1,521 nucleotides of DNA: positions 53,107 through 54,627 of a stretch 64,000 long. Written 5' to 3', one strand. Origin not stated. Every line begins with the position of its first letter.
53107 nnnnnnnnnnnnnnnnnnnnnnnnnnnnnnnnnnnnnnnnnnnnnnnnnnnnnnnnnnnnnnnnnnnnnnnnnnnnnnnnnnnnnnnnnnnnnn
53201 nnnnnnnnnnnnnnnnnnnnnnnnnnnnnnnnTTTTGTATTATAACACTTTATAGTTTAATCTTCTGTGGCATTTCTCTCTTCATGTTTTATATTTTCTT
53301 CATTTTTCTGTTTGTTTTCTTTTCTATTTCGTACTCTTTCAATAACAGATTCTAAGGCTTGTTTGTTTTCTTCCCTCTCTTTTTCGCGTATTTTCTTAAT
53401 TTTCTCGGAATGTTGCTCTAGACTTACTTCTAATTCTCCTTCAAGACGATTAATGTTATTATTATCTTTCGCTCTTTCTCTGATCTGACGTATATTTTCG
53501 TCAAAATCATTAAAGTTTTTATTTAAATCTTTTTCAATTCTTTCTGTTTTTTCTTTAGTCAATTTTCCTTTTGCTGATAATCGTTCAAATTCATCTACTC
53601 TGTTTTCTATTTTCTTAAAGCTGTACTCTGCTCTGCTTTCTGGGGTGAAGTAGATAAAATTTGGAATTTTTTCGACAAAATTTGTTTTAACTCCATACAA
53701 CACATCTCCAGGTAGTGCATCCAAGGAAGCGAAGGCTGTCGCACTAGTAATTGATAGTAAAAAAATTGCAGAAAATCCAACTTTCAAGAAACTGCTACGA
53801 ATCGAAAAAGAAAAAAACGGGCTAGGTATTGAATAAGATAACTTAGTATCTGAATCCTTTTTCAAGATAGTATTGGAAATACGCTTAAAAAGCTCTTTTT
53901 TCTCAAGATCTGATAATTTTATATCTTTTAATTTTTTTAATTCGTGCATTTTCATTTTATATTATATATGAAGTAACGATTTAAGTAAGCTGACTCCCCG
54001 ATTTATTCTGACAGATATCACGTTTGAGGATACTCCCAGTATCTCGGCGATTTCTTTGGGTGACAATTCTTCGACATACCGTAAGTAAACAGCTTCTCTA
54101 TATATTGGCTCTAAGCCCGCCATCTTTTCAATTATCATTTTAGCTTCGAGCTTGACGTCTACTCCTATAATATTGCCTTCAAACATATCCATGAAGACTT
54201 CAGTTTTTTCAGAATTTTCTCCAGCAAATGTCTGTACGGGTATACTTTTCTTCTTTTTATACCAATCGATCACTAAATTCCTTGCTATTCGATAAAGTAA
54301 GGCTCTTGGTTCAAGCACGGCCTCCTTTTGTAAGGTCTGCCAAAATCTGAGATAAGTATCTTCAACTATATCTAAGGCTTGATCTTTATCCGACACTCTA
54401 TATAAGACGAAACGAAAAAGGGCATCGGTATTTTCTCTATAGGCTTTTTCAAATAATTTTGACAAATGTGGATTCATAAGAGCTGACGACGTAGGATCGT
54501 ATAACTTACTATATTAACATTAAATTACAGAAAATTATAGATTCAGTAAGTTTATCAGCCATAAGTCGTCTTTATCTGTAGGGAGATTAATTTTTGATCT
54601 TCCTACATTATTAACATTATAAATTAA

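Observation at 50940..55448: ECF sigma / anti-sigma module linked to a polytopic membrane protein, an FN3-repeat surface protein and a divergently transcribed secreted repeat protein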

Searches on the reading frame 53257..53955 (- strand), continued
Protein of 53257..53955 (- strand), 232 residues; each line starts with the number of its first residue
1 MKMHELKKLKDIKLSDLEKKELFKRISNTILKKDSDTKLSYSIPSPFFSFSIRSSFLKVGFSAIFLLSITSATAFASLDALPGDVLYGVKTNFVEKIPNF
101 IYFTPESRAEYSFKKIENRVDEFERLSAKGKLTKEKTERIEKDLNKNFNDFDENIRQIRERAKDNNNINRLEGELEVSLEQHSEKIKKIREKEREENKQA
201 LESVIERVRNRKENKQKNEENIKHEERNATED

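Call 71: search_protein_families(library=pfam, alignment_id=A8, max_evalue=0.001)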
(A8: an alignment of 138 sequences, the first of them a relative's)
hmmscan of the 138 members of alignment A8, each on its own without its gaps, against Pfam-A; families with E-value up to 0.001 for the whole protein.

A. member 1, P0151 (242 aa): 1 family
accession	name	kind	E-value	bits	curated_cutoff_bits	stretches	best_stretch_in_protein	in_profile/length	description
PF18915.5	DUF5667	-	1.6e-09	38.5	27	1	82-171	2-89/99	Domain of unknown function (DUF5667)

B. families by the number of members that match (of 138 scanned): 7 families
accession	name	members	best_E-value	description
PF18915.5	DUF5667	135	8.6e-15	Domain of unknown function (DUF5667)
PF00173.33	Cyt-b5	1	3.4e-14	Cytochrome b5-like Heme/Steroid binding domain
PF23991.1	DUF7310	1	3.2e-05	Coiled-coil region of unknown function (DUF7310)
PF09261.16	Alpha-mann_mid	1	0.00033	Alpha mannosidase middle domain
PF10925.13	DUF2680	1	0.00047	Protein of unknown function (DUF2680)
PF21827.1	New_glue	1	0.00088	New glue protein family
PF07889.17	DUF1664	1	0.00094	Protein of unknown function (DUF1664)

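Call 78: search_protein_families(library=pfam, proteins=[L014:8304-8834:+, L014:9088-9975:+, L014:9972-10757:+, L016:9465-11792:+, L016:6985-7605:+, L010:8114-8599:+], max_evalue=0.01)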
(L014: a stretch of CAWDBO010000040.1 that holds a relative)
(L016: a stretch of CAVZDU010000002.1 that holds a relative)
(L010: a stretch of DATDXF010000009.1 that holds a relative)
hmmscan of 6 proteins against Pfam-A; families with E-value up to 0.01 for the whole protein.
L014:8304-8834:+ (176 aa): 0 families

L014:9088-9975:+ (295 aa): 1 family
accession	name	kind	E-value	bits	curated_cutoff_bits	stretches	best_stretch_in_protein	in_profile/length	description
PF18914.6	DUF5666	-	4.5e-09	36.9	27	1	204-259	1-59/60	Domain of unknown function (DUF5666)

L014:9972-10757:+ (261 aa): 1 family
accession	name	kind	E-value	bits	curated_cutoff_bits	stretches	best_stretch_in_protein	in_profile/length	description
PF18914.6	DUF5666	-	0.00033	21.3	27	0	2-33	22-59/60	Domain of unknown function (DUF5666)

L016:9465-11792:+ (775 aa): 1 family
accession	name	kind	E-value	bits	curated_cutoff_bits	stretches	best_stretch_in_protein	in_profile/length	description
PF18914.6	DUF5666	-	5.6e-11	43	27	1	54-102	1-51/60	Domain of unknown function (DUF5666)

L016:6985-7605:+ (206 aa): 5 families
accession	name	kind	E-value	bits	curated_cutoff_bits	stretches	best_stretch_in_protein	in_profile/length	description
PF04542.20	Sigma70_r2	-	1.6e-16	60.3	24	1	50-118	1-70/71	Sigma-70 region 2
PF08281.18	Sigma70_r4_2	-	1.9e-11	43.9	25.7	1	147-200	1-54/54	Sigma-70, region 4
PF04545.22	Sigma70_r4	-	2.4e-11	43.4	24.1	1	153-201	1-49/50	Sigma-70, region 4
PF07638.17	Sigma70_ECF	-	7.4e-05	23.2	21.1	1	47-190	19-169/185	ECF sigma factor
PF04297.20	UPF0122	-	0.0062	17.2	22.7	0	157-190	18-51/101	Putative helix-turn-helix protein, YlxM / p13 like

L010:8114-8599:+ (161 aa): 0 families

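Call 100: search_protein_families(library=padloc, proteins=[window:53257-53955:-], max_evalue=0.001)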
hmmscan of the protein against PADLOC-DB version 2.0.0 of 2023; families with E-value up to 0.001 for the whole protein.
window:53257-53955:- (232 aa): 0 families

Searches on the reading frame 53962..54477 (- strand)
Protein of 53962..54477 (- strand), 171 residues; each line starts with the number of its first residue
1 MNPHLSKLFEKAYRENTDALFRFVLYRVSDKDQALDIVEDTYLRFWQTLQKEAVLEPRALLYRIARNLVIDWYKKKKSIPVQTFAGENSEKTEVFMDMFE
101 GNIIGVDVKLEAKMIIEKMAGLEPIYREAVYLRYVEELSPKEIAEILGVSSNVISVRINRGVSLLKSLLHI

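Call 3: search_protein_families(library=pfam, proteins=[window:53962-54477:-], max_evalue=0.1)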
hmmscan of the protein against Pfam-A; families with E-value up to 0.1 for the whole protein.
window:53962-54477:- (171 aa): 11 families
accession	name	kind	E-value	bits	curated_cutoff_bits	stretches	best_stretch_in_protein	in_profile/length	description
PF08281.18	Sigma70_r4_2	-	5.9e-13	48.7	25.7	1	114-162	3-51/54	Sigma-70, region 4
PF04542.20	Sigma70_r2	-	8.2e-10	38.8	24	1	13-77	2-69/71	Sigma-70 region 2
PF04545.22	Sigma70_r4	-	2.2e-08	33.9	24.1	1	119-166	2-49/50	Sigma-70, region 4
PF22233.2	PhyR_sigma-like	-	0.0003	20.9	27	1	121-154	3-36/50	Response regulator PhyR, sigma-like domain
PF07638.17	Sigma70_ECF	-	0.00071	20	21.1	1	30-154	45-168/185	ECF sigma factor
PF13447.11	Multi-haem_cyto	-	0.0061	16.3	21.9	1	63-119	197-255/269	Seven times multi-haem cytochrome CxxCH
PF13412.12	HTH_24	-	0.011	15.7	21.9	1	138-160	18-40/48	Winged helix-turn-helix DNA-binding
PF12728.13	HTH_17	-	0.017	15.8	27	1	138-161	2-25/51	Helix-turn-helix domain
PF13384.12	HTH_23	-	0.035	14.4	24.6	1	130-155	11-35/50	Homeodomain-like domain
PF12840.13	HTH_20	-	0.049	14.1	27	1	133-159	11-40/51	Helix-turn-helix domain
PF12802.13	MarR_2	-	0.075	13.7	27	0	133-160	15-43/61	MarR family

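Call 4: search_protein_families(library=ncbifam, proteins=[window:53962-54477:-], max_evalue=0.1)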
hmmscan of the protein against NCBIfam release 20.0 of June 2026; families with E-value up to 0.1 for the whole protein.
window:53962-54477:- (171 aa): 92 families (the best 25 are shown)
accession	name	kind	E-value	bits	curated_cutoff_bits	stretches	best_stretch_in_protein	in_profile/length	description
TIGR02950.1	SigM_subfam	subfamily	7.4e-21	74.6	147.95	1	10-169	3-158/159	RNA polymerase sigma factor, SigM family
TIGR02985.1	Sig70_bacteroi1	subfamily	1.3e-19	71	126.4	1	8-167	2-160/162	RNA polymerase sigma-70 factor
NF009179.0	PRK12527.1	equivalog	3e-19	69.6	162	1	10-160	2-144/159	RNA polymerase sigma factor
NF058625.1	sigma_PG0214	equivalog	3e-18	66.1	130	1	8-161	5-153/170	GFO_1088 family ECF-type sigma factor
TIGR02952.1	Sig70_famx2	equivalog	9e-18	64.7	206.45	1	9-169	13-170/170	ECF subfamily RNA polymerase sigma factor, BldN family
TIGR02937.1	sigma70-ECF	superfamily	1.1e-17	64.1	42.9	1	8-167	2-163/165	sigma-70 family RNA polymerase sigma factor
NF006930.0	PRK09415.1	subfamily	1.2e-17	64.3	198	1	8-169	17-175/179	RNA polymerase factor sigma C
NF007227.0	PRK09645.1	subfamily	2.2e-17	63.5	202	1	8-168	14-169/177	sigma-70 family RNA polymerase sigma factor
TIGR02959.1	SigZ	equivalog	4e-17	62.6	168.65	1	18-169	6-148/170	RNA polymerase sigma factor SigZ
NF007215.0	PRK09637.1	equivalog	2.1e-16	60.4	212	1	10-169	4-154/181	RNA polymerase sigma factor SigZ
NF007223.0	PRK09641.1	equivalog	3.4e-16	59.6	209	1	18-169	29-184/187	RNA polymerase sigma factor SigW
NF009166.1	PRK12513.1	equivalog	3.9e-15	56.1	206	1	8-168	23-185/193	RNA polymerase sigma factor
NF007229.0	PRK09647.1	equivalog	1.2e-14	54.2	265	1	11-169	48-202/220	RNA polymerase sigma factor SigE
TIGR02983.1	SigE-fam_strep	subfamily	3.8e-14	52.9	141.55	1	9-168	8-157/162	SigE family RNA polymerase sigma factor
NF009193.0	PRK12541.1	equivalog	4e-14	53.2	171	1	8-167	6-158/161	RNA polymerase sigma factor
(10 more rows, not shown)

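Call 98: search_solved_structures(query=window:53962-54477:-, max_evalue=0.00001)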
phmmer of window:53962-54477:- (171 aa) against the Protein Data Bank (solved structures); distinct sequences matched with E-value up to 0.00001: 7.
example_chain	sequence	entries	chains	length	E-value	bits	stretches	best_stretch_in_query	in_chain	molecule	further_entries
5wuq_A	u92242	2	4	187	4.1e-11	46.5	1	18-168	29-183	ECF RNA polymerase sigma factor SigW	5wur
6dv9_F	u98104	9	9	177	9.7e-10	42.1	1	8-167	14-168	ECF RNA polymerase sigma factor SigL | RNA polymerase sigma factor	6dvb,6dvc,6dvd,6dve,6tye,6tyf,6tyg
6dxo_A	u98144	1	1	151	2.7e-09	40.6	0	7-79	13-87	RNA polymerase ECF-subfamily sigma factor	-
9m9d_F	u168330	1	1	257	3e-09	40.5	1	10-168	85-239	ECF RNA polymerase sigma factor SigE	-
9m9e_F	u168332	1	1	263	3.2e-09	40.4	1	10-168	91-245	ECF RNA polymerase sigma factor SigE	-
9m98_F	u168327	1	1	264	3.2e-09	40.4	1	10-168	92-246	ECF RNA polymerase sigma factor SigE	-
4cxf_A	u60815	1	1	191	9e-06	29.2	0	34-169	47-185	RNA POLYMERASE SIGMA FACTOR CNRH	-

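Call 100: search_protein_families(library=padloc, proteins=[window:53962-54477:-], max_evalue=0.001)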
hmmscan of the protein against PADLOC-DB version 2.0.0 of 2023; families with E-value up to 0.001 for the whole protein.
window:53962-54477:- (171 aa): 0 families
